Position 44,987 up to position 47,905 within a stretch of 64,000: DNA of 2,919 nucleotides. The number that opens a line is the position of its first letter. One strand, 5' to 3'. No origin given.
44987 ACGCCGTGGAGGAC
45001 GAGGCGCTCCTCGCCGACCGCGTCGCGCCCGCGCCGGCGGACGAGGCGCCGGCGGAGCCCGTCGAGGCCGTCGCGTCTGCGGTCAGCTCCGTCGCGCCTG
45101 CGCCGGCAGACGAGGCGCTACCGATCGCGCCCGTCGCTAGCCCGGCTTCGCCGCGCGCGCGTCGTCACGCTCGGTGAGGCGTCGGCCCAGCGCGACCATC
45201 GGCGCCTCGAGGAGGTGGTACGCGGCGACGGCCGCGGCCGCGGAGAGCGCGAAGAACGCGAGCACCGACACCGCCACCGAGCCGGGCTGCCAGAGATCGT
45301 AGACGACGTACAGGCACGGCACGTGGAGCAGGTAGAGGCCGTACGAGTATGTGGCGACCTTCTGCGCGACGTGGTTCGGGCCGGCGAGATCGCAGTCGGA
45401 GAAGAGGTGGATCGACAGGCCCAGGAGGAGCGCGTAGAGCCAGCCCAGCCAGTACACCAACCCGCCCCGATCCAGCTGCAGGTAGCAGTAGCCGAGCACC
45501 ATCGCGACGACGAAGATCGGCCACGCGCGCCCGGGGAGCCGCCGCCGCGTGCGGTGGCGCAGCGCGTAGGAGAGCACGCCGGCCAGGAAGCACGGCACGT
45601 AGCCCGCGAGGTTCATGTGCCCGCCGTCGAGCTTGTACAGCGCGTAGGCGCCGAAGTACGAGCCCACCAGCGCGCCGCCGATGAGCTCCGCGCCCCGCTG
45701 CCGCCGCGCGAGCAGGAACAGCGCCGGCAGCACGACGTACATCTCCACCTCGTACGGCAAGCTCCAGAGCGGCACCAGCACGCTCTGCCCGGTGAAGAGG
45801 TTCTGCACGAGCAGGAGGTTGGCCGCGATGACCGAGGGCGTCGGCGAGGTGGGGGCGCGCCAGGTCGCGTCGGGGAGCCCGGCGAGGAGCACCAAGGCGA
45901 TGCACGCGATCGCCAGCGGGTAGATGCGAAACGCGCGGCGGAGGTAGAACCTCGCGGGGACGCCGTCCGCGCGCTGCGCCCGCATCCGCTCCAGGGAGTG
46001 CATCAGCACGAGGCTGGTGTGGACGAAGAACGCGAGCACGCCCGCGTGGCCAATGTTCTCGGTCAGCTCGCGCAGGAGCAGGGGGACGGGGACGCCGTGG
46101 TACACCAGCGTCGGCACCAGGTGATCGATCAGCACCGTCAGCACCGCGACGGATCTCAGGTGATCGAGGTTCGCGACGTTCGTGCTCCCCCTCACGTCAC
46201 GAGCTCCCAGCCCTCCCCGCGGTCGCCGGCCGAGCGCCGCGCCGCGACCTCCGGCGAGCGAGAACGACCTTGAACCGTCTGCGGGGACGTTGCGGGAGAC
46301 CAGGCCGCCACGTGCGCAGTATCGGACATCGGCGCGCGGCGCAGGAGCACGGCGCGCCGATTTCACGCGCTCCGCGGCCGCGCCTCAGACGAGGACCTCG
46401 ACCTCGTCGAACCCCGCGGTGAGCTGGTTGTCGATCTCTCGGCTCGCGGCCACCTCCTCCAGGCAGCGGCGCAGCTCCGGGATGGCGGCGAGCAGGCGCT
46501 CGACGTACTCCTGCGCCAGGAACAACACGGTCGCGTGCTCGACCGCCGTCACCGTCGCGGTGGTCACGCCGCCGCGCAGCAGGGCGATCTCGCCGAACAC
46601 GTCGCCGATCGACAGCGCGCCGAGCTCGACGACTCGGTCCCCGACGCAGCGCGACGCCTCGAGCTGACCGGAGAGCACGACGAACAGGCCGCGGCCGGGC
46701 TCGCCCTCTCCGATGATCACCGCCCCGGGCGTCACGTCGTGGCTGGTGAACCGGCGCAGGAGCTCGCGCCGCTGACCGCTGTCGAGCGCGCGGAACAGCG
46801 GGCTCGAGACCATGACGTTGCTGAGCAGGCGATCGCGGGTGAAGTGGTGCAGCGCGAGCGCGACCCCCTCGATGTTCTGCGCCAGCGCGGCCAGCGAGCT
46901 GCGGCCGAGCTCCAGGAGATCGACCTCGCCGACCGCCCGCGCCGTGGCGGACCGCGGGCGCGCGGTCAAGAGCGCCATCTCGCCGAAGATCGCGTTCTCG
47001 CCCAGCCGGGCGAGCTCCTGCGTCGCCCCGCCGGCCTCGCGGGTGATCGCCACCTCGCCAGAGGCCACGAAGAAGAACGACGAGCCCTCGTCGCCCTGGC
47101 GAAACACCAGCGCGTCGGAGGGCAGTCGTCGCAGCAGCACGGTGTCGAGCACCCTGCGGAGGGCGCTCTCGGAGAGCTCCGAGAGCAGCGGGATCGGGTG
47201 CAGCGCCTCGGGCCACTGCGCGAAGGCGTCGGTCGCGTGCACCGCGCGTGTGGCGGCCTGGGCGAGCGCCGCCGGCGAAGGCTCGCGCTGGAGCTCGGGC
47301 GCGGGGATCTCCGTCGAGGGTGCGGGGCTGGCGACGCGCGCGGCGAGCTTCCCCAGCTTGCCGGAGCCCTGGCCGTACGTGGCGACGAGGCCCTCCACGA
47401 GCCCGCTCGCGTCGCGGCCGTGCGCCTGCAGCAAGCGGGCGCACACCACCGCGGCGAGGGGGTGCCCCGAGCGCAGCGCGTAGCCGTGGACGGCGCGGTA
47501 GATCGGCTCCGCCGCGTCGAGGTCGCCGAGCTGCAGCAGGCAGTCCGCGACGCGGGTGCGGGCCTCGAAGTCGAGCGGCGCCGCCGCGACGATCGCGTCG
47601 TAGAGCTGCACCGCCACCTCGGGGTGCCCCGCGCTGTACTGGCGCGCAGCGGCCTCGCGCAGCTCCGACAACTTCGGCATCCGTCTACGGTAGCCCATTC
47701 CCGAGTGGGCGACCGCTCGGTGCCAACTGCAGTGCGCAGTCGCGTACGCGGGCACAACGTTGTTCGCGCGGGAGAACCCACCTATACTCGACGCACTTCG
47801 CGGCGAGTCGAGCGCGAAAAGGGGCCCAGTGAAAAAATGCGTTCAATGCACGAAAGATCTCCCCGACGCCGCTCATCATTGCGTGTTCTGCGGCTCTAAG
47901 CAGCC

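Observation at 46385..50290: Divergent unit: dual-cNMP-binding TPR protein vs. a zinc-ribbon/Pro-repeat/GY-repeat/multi-TM protein coupled to an M14 peptidase. AT-rich start and internal 60-bp x5 and 15-bp x5 DNA repeats.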

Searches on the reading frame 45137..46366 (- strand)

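Call 3: search_protein_families(library=pfam, proteins=[window:45137-46366:-], max_evalue=0.01)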
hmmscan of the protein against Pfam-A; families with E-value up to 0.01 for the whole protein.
window:45137-46366:- (409 aa): 1 family
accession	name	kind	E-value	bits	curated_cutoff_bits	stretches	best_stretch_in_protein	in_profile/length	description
PF01757.29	Acyl_transf_3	-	2.8e-24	86.2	31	1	65-382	2-324/326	Acyltransferase domain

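Call 8: search_protein_families(library=ncbifam, proteins=[window:45137-46366:-], max_evalue=0.01)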
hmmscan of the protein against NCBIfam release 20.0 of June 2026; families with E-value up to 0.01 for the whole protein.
window:45137-46366:- (409 aa): 0 families

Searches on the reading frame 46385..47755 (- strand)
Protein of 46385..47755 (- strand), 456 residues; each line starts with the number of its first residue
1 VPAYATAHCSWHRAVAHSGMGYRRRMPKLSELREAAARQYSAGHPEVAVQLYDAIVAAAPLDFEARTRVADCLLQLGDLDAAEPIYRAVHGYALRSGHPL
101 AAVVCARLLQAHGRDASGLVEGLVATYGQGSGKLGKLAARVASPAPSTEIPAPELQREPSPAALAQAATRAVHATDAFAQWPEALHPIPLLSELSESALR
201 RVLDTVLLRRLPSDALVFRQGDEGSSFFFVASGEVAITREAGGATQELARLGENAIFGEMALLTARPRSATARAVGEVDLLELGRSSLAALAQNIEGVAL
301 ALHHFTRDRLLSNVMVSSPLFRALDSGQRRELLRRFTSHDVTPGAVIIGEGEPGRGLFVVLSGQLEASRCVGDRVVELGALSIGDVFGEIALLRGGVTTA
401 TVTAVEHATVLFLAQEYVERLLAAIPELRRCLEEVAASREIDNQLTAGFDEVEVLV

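Call 3: search_protein_families(library=pfam, proteins=[window:46385-47755:-], max_evalue=0.01)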
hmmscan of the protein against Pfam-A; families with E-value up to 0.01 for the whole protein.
window:46385-47755:- (456 aa): 5 families
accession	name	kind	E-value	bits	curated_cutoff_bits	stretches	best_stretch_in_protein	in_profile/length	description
PF00027.35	cNMP_binding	-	9.6e-40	134.9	27.5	2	209-293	2-87/89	Cyclic nucleotide-binding domain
PF13432.12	TPR_16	-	1e-06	29.5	32.7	1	39-88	7-56/65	Tetratricopeptide repeat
PF14559.12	TPR_19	-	1.3e-05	25.9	25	1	41-87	3-49/68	Tetratricopeptide repeat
PF13428.12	TPR_14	-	0.00081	20.3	23.5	0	32-71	4-43/44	Tetratricopeptide repeat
PF14863.12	Alkyl_sulf_dimr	-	0.0016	19.3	26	1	26-78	66-118/139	Alkyl sulfatase dimerisation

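Call 8: search_protein_families(library=ncbifam, proteins=[window:46385-47755:-], max_evalue=0.01)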
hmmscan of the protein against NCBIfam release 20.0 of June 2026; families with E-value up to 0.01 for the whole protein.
window:46385-47755:- (456 aa): 7 families
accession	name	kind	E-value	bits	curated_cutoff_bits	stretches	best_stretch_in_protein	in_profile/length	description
NF041163.2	encap_f2b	equivalog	2.5e-20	73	400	2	316-441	74-202/450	family 2B encapsulin nanocompartment shell protein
NF058543.1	ActPatMycb56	equivalog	5.5e-20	71.5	460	2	211-313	24-125/317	acetyltransferase Pat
TIGR03896.1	cyc_nuc_ocin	subfamily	1.4e-16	60.7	161.05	2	337-424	162-250/317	bacteriocin-type transport-associated protein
NF008732.0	PRK11753.1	equivalog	1.6e-11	44.1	266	1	196-312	13-131/214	cAMP-activated global transcriptional regulator CRP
NF006901.0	PRK09392.1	equivalog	5.6e-11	42.2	211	2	318-430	12-124/236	transcriptional activator FtrB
NF050815.1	TransActFtrBCaul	equivalog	1e-05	25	300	0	318-420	14-116/251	transcriptional activator FtrB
TIGR03697.1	NtcA_cyano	equivalog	0.00018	21.3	244.95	1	217-318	4-109/193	global nitrogen regulator NtcA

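Call 39: search_solved_structures(query=window:46385-47752:-, max_evalue=0.00001, show_alignments=2)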
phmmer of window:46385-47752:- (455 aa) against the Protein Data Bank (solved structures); distinct sequences matched with E-value up to 0.00001: 113 (the best 60 are shown).
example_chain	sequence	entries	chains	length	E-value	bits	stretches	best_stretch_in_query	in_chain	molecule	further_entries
9ya0_MA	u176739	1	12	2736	3.6e-30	108.4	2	154-287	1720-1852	PCR12, TGME49_219070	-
5j3u_A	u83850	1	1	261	1.2e-20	77.1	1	188-427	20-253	Protein Kinase A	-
3j4q_B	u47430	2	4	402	6.3e-20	74.7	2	184-282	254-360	cAMP-dependent protein kinase type II-alpha regulatory subunit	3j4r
2qvs_B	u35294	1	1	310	8.8e-20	74.2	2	184-283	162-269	cAMP-dependent protein kinase type II-alpha regulatory subunit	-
9d2f_b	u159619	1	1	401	2.3e-19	72.9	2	184-282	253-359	cAMP-dependent protein kinase type II-alpha regulatory subunit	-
1cx4_A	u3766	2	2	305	4.9e-19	71.8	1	183-282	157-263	CAMP-DEPENDENT PROTEIN KINASE REGULATORY SUBUNIT TYPE II BETA | cAMP-dependent protein kinase type II-beta regulatory subunit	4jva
6wjf_C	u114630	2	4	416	1.5e-18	70.2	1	184-282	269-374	cAMP-dependent protein kinase type II-beta regulatory subunit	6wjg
1ne4_A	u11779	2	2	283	3.9e-18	68.8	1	179-426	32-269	cAMP-dependent protein kinase type I-alpha regulatory chain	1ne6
1rgs_A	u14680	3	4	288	3.9e-18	68.8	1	179-426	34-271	CAMP DEPENDENT PROTEIN KINASE | cAMP-dependent protein kinase type I-alpha regulatory chain | cAMP-dependent protein kinase type I-alpha regulatory subunit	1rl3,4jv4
4x6r_B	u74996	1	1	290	4.1e-18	68.7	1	179-426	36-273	cAMP-dependent protein kinase type I-alpha regulatory subunit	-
2qcs_B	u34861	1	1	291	4.2e-18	68.7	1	179-426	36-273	cAMP-dependent protein kinase type I-alpha regulatory subunit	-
5ezr_A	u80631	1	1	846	4.9e-18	68.4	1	214-440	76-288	cGMP-dependent protein kinase, putative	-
4rz7_A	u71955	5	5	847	4.9e-18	68.4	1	214-440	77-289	cGMP-dependent protein kinase, putative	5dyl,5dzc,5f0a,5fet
6rsx_A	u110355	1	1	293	5.1e-18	68.4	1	188-439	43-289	Regulatory Subunit of Protein Kinase A (cAMP-dependent) from Euglena gracilis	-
9p74_A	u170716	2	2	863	5.3e-18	68.3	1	214-440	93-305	cGMP-dependent protein kinase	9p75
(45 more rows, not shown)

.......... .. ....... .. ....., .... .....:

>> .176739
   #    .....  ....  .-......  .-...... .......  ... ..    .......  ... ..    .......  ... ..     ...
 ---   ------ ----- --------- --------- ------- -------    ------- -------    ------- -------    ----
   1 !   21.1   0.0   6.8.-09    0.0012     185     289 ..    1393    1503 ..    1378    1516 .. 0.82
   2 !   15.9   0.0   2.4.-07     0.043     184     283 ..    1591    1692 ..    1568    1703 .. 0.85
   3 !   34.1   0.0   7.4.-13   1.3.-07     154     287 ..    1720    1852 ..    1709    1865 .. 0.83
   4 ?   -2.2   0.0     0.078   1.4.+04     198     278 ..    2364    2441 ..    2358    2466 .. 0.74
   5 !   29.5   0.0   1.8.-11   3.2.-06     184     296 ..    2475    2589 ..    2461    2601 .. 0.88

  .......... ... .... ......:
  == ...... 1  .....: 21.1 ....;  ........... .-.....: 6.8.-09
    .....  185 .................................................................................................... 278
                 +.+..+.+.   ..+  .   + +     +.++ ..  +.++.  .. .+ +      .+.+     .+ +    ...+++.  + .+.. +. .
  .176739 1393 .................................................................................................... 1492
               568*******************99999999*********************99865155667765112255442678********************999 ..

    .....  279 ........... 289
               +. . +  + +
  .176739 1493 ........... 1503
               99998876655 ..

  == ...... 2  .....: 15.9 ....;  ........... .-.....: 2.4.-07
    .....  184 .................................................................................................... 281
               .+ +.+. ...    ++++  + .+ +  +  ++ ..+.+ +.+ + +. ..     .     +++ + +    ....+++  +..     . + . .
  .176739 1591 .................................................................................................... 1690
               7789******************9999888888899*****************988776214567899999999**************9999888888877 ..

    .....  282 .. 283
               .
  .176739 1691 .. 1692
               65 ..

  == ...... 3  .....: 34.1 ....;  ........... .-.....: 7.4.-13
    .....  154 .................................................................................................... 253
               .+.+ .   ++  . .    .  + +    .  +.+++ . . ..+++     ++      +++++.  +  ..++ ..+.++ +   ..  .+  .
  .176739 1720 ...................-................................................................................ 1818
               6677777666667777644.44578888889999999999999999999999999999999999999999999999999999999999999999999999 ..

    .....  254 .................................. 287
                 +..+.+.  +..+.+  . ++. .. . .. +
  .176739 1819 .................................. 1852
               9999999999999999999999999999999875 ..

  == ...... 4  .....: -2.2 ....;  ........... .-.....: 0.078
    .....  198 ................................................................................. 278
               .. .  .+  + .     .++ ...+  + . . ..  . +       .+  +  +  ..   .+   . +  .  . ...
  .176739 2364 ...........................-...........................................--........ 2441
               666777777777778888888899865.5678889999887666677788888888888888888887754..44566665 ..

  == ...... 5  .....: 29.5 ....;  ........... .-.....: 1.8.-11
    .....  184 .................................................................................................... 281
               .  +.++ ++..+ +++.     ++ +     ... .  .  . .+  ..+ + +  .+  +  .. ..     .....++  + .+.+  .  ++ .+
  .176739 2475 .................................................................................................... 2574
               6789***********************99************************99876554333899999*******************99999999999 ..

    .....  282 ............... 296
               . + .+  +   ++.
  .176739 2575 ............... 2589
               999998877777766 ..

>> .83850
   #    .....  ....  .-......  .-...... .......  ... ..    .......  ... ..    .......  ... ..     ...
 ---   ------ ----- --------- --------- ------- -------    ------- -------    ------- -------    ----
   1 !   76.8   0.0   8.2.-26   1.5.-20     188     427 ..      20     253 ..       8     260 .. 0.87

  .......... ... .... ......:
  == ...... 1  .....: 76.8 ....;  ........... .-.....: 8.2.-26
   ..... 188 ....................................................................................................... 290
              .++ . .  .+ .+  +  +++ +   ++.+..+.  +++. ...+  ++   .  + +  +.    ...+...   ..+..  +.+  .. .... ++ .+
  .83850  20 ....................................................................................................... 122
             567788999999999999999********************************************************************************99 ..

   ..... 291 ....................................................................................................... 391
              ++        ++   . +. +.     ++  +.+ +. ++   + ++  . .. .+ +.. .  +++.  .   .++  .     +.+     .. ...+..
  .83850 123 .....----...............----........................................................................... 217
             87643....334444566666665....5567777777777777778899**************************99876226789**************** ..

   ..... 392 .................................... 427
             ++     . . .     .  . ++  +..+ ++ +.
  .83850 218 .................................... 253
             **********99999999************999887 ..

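Call 55: find_encoding_contigs(protein=window:46385-47680:-, flank=3000, max_places=5)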
Protein window:46385-47680:- (431 aa): 2 contigs read that carry it; 2 places shown.
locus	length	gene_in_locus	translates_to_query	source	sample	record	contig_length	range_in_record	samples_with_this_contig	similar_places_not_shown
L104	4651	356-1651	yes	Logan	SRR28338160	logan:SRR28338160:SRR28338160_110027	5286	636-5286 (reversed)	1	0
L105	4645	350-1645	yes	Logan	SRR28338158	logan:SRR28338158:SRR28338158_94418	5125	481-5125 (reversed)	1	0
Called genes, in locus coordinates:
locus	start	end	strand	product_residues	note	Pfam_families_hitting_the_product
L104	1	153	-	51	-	?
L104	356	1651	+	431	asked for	PF13432:TPR_16 (weak), PF14559:TPR_19 (weak), PF00027:cNMP_binding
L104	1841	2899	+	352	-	PF01757:Acyl_transf_3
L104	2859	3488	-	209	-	-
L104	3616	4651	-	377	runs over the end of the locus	PF08545:ACP_syn_III, PF08541:ACP_syn_III_C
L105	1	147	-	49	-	?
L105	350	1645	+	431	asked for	PF13432:TPR_16 (weak), PF14559:TPR_19 (weak), PF00027:cNMP_binding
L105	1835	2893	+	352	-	PF01757:Acyl_transf_3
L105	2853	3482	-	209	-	-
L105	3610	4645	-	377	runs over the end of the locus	PF08545:ACP_syn_III, PF08541:ACP_syn_III_C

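Call 72: search_protein_families(library=padloc, proteins=[window:46385-47680:-], max_evalue=0.01)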
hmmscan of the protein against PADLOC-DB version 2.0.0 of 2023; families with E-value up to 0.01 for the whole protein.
window:46385-47680:- (431 aa): 4 families
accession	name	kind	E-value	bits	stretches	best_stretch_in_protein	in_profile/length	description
PDLC00731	Effector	-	1.2e-16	58.6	2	174-285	33-141/306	TIR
PDLC02371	PycTIR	-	3.8e-16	57.3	2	171-286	27-139/288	-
PDLC00734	PycC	-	2.2e-12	44.8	2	177-312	28-164/374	Pycsar cyclase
PDLC00732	Effector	-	5.9e-09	33.3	2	177-273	32-125/301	TIR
